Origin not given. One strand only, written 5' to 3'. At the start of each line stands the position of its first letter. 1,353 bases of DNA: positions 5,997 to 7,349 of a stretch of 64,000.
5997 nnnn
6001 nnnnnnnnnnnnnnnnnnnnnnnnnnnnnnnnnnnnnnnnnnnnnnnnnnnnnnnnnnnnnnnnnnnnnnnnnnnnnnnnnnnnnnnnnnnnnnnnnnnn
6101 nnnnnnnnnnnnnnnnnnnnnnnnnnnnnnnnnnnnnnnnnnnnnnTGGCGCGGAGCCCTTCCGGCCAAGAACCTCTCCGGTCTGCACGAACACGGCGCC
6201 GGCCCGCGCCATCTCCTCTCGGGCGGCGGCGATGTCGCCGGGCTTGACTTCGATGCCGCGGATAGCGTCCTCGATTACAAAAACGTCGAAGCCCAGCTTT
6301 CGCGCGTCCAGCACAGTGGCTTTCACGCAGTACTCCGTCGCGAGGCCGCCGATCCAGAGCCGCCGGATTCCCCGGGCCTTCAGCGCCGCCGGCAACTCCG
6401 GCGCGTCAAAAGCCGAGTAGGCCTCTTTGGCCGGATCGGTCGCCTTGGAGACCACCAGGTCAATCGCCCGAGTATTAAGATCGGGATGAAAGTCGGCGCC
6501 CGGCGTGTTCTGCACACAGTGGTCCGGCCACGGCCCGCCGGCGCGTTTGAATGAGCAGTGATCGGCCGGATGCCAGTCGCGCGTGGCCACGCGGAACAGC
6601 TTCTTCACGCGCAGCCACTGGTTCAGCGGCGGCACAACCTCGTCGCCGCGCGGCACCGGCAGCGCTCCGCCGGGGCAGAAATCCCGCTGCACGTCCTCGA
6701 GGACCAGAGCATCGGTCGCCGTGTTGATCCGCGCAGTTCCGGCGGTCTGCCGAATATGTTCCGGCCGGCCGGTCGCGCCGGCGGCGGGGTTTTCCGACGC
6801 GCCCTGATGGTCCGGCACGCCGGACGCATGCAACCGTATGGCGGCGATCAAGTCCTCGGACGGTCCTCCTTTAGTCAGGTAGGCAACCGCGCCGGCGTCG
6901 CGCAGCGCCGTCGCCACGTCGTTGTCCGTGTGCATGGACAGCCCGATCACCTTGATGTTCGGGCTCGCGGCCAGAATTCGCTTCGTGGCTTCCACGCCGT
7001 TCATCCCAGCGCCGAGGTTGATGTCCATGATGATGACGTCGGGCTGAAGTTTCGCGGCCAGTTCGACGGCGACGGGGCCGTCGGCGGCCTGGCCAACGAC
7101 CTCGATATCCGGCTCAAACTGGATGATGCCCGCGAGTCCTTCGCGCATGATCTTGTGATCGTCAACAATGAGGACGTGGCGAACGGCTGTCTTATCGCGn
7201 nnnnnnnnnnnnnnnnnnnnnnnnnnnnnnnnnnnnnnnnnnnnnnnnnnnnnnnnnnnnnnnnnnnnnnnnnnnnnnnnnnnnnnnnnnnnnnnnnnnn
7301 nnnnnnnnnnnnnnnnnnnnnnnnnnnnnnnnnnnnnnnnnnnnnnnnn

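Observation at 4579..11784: Two-component phosphorelay fused to NAD salvage: REC-HK-REC protein ends in a PncA nicotinamidase domain and is coupled to pncB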

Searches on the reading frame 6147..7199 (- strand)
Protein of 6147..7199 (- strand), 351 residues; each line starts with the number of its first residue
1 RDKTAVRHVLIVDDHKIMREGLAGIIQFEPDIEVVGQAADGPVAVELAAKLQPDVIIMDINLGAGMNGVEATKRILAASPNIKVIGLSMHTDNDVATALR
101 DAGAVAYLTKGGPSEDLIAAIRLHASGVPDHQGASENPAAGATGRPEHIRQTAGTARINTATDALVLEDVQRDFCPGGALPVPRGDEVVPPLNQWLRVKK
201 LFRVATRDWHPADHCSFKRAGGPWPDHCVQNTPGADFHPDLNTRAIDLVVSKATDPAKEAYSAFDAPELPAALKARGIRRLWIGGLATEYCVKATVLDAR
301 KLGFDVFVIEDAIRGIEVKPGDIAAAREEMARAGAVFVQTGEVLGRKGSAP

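Call 29: search_protein_representatives(protein=window:6147-7199:-)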
Query: 351 residues. Proteins with E-value up to 0.001 (for the whole library): 153516; up to 1e-10: 38011; up to 1e-30: 754. The best 150 are listed.
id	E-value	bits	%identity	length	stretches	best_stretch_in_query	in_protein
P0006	4.0e-65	236.9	53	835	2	1-158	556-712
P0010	6.7e-65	236.1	55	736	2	1-152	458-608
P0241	7.1e-64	232.8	51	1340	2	8-149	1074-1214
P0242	7.1e-60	219.6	50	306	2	8-143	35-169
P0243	4.1e-58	213.8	88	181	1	7-123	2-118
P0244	4.5e-58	213.7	53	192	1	162-345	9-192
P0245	1.5e-57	212.0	80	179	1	1-129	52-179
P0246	2.3e-55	204.8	51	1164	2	8-123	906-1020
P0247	1.2e-54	202.5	53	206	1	151-342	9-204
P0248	6.1e-54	200.1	46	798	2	163-343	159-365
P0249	2.7e-53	198.0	55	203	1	161-336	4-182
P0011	3.9e-53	197.5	79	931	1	1-123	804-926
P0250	5.1e-53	197.1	53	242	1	162-338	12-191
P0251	8.9e-53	196.3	51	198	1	164-342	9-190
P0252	5.2e-52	193.7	52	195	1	160-338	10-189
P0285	2.8e-46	174.9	46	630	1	132-337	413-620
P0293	3.5e-45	171.3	45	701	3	5-130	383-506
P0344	9.2e-42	160.1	51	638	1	158-337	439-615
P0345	1.1e-41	159.8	45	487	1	77-336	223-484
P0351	2.1e-41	158.9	42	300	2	8-126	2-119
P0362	1.5e-40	156.1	47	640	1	156-339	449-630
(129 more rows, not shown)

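Call 30: search_protein_families(library=pfam, proteins=[P0351, P0345, P0293, P0242, P0248, P0285, P0344, P0362], max_evalue=0.001)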
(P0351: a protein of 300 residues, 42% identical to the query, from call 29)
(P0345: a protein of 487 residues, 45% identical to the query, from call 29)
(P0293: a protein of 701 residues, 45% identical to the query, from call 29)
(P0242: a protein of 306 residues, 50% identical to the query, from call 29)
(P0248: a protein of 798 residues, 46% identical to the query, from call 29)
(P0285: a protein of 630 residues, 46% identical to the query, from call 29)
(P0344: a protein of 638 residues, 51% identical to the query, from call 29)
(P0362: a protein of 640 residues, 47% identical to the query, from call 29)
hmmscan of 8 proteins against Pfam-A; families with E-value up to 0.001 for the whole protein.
P0351 (300 aa): 1 family
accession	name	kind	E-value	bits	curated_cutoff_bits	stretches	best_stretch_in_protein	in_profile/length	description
PF00072.30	Response_reg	-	8.1e-44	148.8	30.2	2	3-115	1-111/111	Response regulator receiver domain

P0345 (487 aa): 3 families
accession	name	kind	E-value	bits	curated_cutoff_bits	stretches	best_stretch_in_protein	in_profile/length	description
PF01729.25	QRPTase_C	-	4.1e-55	186.5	23.1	1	124-293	1-169/169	Quinolinate phosphoribosyl transferase, C-terminal domain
PF00857.26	Isochorismatase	-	5e-30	105.3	27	1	303-486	1-171/175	Isochorismatase domain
PF02749.22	QRPTase_N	-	3.2e-19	69.3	27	1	37-122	1-82/82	Quinolinate phosphoribosyl transferase, N-terminal domain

P0293 (701 aa): 5 families
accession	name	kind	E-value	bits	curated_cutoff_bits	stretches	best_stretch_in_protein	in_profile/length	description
PF00072.30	Response_reg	-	1.1e-52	177.4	30.2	3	387-499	1-111/111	Response regulator receiver domain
PF02518.31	HATPase_c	-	8.3e-16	58.9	26.4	1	249-346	3-108/111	Histidine kinase-, DNA gyrase B-, and HSP90-like ATPase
PF13581.12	HATPase_c_2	-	5.6e-11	43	27.4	1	213-320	7-107/127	Histidine kinase-like ATPase domain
PF07730.19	HisKA_3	-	2.2e-07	31.7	24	1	144-209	1-68/68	Histidine kinase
PF02310.24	B12-binding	-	0.00018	21.7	32.1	0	532-620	13-98/121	B12 binding domain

P0242 (306 aa): 2 families
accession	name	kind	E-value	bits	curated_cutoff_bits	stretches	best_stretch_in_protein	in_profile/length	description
PF00072.30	Response_reg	-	1e-53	180.6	30.2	2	36-148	1-111/111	Response regulator receiver domain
PF02310.24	B12-binding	-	0.00091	19.5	32.1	0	201-264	20-86/121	B12 binding domain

P0248 (798 aa): 1 family
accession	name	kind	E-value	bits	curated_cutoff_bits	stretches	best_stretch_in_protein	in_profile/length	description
PF00857.26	Isochorismatase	-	1.2e-40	139.8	27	2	160-363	2-174/175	Isochorismatase domain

P0285 (630 aa): 2 families
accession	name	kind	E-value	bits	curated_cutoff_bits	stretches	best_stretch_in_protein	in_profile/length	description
PF00857.26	Isochorismatase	-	1e-35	123.8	27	1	445-616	2-166/175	Isochorismatase domain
PF17767.7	NAPRTase_N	-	2.1e-23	83.4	32.6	1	4-127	1-125/125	Nicotinate phosphoribosyltransferase (NAPRTase) N-terminal domain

P0344 (638 aa): 4 families
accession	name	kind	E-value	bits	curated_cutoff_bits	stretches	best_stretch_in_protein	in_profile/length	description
PF00857.26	Isochorismatase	-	2.3e-31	109.6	27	1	443-617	1-172/175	Isochorismatase domain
PF17767.7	NAPRTase_N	-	4.7e-20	72.6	32.6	1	8-130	1-125/125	Nicotinate phosphoribosyltransferase (NAPRTase) N-terminal domain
PF04095.22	NAPRTase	-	2.4e-07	31.2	20.8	1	152-313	4-178/239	Nicotinate phosphoribosyltransferase (NAPRTase) family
PF02749.22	QRPTase_N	-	2.4e-06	28.1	27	0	14-62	4-43/82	Quinolinate phosphoribosyl transferase, N-terminal domain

P0362 (640 aa): 3 families
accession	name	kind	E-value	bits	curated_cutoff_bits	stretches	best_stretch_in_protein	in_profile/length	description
PF00857.26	Isochorismatase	-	1.6e-26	93.9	27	1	456-629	1-171/175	Isochorismatase domain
PF17767.7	NAPRTase_N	-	1.6e-26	93.5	32.6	1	11-133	1-124/125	Nicotinate phosphoribosyltransferase (NAPRTase) N-terminal domain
PF17956.6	NAPRTase_C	-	4.3e-08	34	23.3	1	381-436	55-110/111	Nicotinate phosphoribosyltransferase C-terminal domain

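Call 53: predict_structure(alignment_id=A4)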
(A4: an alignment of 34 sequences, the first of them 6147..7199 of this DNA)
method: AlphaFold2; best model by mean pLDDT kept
length: 351 residues; sequences in the alignment: 34
mean_pLDDT: 88.6   pTM: 0.60
mean pLDDT of the five models: 88.6, 88.0, 87.4, 86.6, 78.1
residues with pLDDT >= 90: 275; 70-90: 38; 50-70: 5; < 50: 33
segments of 3 or more residues with pLDDT < 50: 1-3, 129-154, 348-351
pLDDT, mean of each block of 10 residues (from residue 1): 77 97 95 97 98 97 91 97 93 82 92 83 74 34 35 69 98 94 97 98 97 96 95 95 97 93 95 94 97 98 97 94 97 97 67 36
secondary structure, 60 per line:
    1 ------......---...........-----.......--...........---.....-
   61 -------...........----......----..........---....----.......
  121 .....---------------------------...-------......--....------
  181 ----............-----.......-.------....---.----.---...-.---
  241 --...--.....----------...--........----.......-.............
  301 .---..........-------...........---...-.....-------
elements in order: E7-12 H16-26 E32-38 H41-51 E55-59 H68-78 E83-88 H93-102 E106-109 H114-125 E163-168 H185-196 E202-208 E248-252 H268-275 E280-286 H288-301 E305-314 H322-332 E336-338 H340-344
